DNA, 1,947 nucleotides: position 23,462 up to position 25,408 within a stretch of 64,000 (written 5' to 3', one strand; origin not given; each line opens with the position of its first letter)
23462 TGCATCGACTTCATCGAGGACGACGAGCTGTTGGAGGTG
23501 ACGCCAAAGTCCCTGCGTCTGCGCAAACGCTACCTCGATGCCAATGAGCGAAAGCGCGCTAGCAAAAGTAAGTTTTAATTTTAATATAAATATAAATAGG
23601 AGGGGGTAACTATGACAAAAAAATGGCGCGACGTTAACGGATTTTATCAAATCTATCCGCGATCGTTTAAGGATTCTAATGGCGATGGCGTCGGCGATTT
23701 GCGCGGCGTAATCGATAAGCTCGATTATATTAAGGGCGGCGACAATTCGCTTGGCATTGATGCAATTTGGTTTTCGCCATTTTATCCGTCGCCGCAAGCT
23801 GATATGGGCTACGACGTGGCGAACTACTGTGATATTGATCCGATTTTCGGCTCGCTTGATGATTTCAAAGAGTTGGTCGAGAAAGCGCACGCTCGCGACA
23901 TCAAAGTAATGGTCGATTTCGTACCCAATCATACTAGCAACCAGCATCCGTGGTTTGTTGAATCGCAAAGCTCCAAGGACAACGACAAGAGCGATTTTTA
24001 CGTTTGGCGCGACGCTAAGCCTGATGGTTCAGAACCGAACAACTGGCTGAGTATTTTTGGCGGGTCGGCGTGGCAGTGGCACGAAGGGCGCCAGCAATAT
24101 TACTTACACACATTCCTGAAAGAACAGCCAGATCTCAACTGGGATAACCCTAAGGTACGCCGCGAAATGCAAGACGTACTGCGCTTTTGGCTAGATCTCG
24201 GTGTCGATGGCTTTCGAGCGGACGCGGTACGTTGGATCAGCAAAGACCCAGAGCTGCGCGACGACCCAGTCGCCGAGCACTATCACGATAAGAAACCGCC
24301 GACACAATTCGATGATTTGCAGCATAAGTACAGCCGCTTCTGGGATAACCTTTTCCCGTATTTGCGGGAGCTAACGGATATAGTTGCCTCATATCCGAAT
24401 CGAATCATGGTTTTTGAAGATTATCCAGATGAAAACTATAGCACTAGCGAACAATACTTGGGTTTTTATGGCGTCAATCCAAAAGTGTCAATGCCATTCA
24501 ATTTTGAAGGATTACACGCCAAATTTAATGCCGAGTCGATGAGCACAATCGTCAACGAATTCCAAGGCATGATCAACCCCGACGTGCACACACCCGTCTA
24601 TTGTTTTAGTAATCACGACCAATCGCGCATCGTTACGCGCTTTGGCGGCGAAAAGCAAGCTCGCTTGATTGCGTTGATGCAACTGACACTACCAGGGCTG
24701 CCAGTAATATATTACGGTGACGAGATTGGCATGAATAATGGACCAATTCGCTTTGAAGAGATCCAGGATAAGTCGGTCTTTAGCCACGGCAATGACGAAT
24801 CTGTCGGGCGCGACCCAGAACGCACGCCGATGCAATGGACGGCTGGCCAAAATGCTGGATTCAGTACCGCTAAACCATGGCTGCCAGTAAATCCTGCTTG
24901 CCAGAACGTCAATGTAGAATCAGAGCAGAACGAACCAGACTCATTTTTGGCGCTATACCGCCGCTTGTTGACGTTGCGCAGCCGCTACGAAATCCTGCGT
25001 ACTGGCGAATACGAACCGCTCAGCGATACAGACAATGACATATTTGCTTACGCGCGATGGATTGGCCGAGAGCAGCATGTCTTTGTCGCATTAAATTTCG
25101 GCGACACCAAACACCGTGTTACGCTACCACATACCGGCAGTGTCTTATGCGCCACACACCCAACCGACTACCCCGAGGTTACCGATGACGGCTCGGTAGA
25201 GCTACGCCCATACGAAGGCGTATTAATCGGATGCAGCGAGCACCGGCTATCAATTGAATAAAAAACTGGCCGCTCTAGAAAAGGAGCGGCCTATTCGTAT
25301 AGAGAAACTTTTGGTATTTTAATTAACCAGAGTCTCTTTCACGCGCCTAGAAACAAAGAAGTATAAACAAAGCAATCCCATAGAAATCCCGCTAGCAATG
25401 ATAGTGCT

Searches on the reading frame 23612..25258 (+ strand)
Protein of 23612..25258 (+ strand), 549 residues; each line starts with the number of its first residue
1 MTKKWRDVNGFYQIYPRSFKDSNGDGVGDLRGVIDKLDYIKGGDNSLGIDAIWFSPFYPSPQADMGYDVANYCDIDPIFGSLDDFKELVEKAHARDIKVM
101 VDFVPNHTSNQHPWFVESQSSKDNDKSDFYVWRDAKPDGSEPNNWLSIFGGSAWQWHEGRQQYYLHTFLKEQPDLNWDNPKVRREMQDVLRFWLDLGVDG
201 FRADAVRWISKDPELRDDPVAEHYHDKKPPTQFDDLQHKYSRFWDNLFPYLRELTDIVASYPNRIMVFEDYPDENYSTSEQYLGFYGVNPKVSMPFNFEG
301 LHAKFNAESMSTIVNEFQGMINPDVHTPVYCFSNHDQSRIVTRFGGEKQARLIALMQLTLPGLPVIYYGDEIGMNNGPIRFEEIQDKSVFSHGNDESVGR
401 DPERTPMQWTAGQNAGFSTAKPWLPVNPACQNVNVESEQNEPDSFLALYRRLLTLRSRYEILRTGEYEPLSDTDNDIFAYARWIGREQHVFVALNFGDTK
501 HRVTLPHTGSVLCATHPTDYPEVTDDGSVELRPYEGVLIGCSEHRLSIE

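Call 8: search_protein_families(library=pfam, proteins=[window:23612-25258:+], max_evalue=0.001)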
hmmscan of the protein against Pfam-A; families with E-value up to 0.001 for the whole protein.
window:23612-25258:+ (549 aa): 3 families
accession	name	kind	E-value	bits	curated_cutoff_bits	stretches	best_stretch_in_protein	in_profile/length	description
PF00128.31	Alpha-amylase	-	4.3e-140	468.3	22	1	13-465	1-446/446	Alpha amylase, catalytic domain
PF11941.14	DUF3459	-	9.6e-07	29.5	22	1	448-537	1-88/90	Domain of unknown function (DUF3459)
PF23915.1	SusG_C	-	0.00036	21.2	27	1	477-537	1-61/62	Alpha-amylase SusG C-terminal domain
